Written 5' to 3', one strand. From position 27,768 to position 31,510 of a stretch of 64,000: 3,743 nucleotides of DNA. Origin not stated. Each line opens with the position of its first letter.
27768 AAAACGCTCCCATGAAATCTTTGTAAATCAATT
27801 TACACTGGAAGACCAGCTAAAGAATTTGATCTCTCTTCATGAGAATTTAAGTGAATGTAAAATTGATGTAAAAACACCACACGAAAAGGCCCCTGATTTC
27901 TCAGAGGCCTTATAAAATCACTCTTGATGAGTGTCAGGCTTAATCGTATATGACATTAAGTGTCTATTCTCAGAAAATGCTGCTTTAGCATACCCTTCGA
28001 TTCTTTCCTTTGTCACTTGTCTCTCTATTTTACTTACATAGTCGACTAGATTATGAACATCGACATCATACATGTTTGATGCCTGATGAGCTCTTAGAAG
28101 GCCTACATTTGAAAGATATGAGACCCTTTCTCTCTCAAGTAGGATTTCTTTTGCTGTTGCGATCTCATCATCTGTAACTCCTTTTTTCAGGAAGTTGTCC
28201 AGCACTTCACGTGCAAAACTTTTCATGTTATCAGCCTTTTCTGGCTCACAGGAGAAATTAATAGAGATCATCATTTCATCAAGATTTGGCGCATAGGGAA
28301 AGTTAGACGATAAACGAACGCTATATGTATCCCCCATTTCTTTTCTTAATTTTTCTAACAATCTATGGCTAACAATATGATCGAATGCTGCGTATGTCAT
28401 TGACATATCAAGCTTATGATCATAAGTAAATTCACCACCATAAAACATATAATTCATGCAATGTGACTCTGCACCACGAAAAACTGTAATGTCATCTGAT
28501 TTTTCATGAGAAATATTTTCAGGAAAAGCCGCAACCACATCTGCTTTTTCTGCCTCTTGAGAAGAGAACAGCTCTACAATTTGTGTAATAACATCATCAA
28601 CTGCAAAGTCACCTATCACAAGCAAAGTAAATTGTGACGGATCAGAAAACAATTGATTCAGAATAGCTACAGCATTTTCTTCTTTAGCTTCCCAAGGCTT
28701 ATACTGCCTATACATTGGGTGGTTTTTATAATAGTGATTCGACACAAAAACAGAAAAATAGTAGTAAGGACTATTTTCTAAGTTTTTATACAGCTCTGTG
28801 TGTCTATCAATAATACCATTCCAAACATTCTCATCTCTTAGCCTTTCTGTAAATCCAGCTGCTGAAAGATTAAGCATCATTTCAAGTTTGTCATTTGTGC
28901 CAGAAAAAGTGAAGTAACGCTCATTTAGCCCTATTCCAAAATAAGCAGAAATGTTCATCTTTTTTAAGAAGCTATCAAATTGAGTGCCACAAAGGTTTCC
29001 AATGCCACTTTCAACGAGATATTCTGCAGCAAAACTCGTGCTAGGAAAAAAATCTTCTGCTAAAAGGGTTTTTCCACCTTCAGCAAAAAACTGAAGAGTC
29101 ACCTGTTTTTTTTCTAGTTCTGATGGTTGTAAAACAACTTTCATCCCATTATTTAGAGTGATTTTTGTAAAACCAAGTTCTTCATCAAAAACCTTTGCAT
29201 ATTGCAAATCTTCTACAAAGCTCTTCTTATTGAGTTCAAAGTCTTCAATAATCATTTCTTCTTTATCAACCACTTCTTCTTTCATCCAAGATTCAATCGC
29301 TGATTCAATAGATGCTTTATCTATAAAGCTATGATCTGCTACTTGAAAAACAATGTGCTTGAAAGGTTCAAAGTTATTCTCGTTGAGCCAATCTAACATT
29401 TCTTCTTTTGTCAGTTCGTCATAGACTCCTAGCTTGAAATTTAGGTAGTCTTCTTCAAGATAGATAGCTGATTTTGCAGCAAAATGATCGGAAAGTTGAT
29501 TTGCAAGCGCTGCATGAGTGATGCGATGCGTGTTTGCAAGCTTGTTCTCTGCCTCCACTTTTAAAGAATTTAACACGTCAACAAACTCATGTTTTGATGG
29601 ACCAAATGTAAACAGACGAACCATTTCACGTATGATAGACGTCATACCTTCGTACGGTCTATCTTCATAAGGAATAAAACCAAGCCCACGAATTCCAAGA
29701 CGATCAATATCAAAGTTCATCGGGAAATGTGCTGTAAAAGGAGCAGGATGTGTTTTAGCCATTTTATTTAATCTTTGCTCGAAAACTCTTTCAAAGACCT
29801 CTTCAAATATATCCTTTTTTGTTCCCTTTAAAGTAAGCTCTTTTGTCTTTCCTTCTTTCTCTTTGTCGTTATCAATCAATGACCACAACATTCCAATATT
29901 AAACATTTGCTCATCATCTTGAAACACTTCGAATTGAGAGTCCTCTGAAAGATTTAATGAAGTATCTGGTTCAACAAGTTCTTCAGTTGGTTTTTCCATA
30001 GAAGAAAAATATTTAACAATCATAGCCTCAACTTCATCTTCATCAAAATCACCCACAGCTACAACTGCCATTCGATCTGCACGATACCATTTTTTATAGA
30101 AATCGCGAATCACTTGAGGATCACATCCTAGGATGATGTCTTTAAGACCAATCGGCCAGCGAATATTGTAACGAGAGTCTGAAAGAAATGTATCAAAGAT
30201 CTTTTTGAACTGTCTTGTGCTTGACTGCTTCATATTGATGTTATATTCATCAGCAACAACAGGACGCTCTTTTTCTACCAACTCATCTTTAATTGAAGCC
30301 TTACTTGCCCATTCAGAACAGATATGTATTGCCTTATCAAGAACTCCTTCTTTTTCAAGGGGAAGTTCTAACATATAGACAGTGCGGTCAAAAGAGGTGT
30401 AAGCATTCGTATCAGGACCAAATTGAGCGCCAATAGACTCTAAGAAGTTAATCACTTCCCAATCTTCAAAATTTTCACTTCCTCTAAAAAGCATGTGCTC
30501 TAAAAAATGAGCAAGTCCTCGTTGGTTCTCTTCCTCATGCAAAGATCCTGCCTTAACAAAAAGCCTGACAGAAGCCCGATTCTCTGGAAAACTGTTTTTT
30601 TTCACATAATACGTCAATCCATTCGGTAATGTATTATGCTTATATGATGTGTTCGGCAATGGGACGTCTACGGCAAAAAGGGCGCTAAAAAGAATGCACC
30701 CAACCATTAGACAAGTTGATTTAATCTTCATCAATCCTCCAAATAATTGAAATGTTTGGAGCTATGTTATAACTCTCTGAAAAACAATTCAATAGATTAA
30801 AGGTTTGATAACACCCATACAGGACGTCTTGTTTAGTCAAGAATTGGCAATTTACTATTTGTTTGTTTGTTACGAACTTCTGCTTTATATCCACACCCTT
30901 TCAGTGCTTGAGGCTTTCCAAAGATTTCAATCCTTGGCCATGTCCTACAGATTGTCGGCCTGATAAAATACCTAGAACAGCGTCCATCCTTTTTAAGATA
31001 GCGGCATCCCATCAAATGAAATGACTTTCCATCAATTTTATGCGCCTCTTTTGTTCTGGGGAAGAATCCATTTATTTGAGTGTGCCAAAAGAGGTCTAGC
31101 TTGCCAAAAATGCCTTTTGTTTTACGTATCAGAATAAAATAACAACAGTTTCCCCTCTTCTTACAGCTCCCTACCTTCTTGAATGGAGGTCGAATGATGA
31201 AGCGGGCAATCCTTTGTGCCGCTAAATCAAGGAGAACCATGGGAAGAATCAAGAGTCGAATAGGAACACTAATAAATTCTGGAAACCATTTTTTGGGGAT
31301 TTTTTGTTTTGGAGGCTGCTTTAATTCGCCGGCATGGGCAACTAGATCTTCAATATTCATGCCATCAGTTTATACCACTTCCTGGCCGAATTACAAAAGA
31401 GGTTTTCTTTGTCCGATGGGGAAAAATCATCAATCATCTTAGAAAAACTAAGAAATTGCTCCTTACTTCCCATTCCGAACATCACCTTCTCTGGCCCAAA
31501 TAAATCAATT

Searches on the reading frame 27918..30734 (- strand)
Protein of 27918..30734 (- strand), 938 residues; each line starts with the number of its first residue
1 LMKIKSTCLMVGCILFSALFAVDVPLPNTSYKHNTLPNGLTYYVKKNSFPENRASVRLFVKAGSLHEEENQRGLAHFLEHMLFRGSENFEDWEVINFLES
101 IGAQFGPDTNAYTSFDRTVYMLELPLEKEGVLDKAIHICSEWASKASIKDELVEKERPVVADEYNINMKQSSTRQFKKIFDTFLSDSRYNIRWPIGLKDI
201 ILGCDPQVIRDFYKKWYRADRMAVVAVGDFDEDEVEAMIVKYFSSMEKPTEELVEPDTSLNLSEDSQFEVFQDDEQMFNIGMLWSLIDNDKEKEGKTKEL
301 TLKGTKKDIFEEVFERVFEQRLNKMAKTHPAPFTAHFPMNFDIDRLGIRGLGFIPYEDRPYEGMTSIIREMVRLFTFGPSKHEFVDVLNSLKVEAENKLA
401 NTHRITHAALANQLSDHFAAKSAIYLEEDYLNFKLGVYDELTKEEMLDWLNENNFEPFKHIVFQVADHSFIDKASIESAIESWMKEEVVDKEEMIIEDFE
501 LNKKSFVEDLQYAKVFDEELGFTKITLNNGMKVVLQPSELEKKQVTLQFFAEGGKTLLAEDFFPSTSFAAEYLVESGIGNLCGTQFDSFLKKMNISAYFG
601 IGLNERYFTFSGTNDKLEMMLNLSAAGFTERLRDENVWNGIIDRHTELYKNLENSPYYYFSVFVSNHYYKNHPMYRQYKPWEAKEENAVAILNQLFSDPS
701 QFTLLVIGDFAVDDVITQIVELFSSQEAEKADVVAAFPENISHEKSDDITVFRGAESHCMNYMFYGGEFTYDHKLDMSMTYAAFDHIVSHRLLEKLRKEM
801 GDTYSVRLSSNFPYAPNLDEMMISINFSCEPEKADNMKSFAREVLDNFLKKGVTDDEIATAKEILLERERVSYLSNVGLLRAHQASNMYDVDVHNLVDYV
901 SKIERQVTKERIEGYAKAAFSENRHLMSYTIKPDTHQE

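Call 19: search_protein_families(library=ncbifam, proteins=[window:27918-30734:-], max_evalue=0.00001)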
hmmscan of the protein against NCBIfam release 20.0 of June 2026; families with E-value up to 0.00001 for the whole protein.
window:27918-30734:- (938 aa): 4 families
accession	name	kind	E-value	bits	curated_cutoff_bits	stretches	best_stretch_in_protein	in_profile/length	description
TIGR02110.1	PQQ_syn_pqqF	equivalog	7.6e-18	64.6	320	1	35-282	4-244/697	pyrroloquinoline quinone biosynthesis protein PqqF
NF047421.1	YfmH_fam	equivalog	7.6e-17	61.6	250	1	59-247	47-222/425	EF-P 5-aminopentanol modification-associated protein YfmH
NF011681.0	PRK15101.1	equivalog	3.2e-13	48.6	765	1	53-248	65-257/961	pitrilysin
NF047422.1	YfmF_fam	equivalog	9.5e-09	34.6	285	1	146-252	117-222/412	EF-P 5-aminopentanol modification-associated protein YfmF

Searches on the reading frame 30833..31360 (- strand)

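Call 77: search_protein_families(library=pfam, proteins=[window:30833-31360:-], max_evalue=0.001)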
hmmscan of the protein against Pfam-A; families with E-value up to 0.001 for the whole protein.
window:30833-31360:- (175 aa): 1 family
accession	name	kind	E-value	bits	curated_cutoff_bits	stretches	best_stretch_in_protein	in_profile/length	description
PF03692.20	CxxCxxCC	-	3.1e-05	25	23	1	66-144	2-72/85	Putative zinc- or iron-chelating domain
